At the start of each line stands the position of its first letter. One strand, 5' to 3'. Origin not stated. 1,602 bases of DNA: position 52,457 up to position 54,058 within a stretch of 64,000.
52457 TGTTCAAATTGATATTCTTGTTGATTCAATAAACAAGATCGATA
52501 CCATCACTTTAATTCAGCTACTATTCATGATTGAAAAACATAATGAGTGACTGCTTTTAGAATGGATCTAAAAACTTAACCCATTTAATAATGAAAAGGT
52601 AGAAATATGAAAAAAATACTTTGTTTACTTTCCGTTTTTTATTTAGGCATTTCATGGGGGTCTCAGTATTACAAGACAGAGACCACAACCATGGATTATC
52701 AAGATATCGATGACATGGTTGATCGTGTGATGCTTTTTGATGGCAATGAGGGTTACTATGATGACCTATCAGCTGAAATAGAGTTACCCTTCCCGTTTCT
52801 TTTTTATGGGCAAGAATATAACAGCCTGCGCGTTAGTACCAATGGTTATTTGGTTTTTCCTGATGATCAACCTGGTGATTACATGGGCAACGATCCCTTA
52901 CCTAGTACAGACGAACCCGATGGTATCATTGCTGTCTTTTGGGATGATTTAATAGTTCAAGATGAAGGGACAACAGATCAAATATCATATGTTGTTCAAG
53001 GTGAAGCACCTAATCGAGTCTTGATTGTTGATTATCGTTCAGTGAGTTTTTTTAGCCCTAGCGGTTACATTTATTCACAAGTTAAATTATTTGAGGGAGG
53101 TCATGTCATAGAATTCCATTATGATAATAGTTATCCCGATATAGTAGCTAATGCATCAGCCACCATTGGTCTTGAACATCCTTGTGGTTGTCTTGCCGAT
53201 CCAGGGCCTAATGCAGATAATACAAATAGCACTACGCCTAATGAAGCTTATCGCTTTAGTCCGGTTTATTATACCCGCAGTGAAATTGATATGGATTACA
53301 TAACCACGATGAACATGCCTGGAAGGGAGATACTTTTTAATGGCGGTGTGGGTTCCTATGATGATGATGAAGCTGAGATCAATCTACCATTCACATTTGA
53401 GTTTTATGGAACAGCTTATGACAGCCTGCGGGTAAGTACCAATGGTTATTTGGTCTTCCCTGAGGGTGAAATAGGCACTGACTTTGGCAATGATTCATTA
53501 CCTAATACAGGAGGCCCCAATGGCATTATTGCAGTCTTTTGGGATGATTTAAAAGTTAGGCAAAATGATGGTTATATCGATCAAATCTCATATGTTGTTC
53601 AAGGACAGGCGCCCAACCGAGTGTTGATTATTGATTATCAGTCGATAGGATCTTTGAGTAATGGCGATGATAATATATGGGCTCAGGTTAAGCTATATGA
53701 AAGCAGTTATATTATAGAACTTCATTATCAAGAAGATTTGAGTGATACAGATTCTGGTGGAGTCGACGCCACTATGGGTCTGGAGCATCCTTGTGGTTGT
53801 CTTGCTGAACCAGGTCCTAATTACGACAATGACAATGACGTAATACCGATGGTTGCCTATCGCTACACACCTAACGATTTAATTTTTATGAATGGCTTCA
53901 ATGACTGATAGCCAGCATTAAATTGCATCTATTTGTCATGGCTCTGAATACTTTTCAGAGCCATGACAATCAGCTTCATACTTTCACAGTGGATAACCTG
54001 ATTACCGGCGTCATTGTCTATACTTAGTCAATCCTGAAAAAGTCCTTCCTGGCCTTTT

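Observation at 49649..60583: Shared C-terminal D-[LI]-I-F-x-[DN]-G-[FL]-[DEN] tail: candidate undescribed protein-sorting/anchoring system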

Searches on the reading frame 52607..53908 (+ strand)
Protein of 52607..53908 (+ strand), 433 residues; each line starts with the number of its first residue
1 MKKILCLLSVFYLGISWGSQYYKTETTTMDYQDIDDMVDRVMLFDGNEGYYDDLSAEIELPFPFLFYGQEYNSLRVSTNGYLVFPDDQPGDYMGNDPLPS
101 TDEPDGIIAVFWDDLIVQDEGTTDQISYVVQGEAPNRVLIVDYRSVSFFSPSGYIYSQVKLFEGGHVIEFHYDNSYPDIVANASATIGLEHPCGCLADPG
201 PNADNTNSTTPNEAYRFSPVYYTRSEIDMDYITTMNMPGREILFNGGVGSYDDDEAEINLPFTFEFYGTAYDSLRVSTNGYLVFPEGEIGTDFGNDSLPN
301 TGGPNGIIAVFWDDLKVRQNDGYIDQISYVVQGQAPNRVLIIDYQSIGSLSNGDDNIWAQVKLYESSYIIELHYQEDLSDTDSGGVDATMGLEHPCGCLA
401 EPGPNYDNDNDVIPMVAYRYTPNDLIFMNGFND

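Call 3: search_protein_families(library=ncbifam, proteins=[window:52607-53908:+], max_evalue=1)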
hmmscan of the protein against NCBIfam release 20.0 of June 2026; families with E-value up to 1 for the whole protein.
window:52607-53908:+ (433 aa): 2 families
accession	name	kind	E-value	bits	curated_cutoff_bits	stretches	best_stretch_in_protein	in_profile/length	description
TIGR03303.1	OM_YaeT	equivalog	0.013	13.9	297.15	1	18-75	569-625/741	outer membrane protein assembly factor BamA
NF008287.0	PRK11067.1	subfamily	0.032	12.6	1181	1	19-75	605-660/802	outer membrane protein assembly factor BamA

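Call 4: search_protein_families(library=pfam, proteins=[window:52607-53908:+], max_evalue=1)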
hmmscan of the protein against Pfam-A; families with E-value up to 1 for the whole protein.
window:52607-53908:+ (433 aa): 1 family
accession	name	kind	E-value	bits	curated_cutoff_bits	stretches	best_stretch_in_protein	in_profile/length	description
PF06119.19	NIDO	-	9.4e-08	32.7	25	2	73-129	2-51/186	Nidogen-like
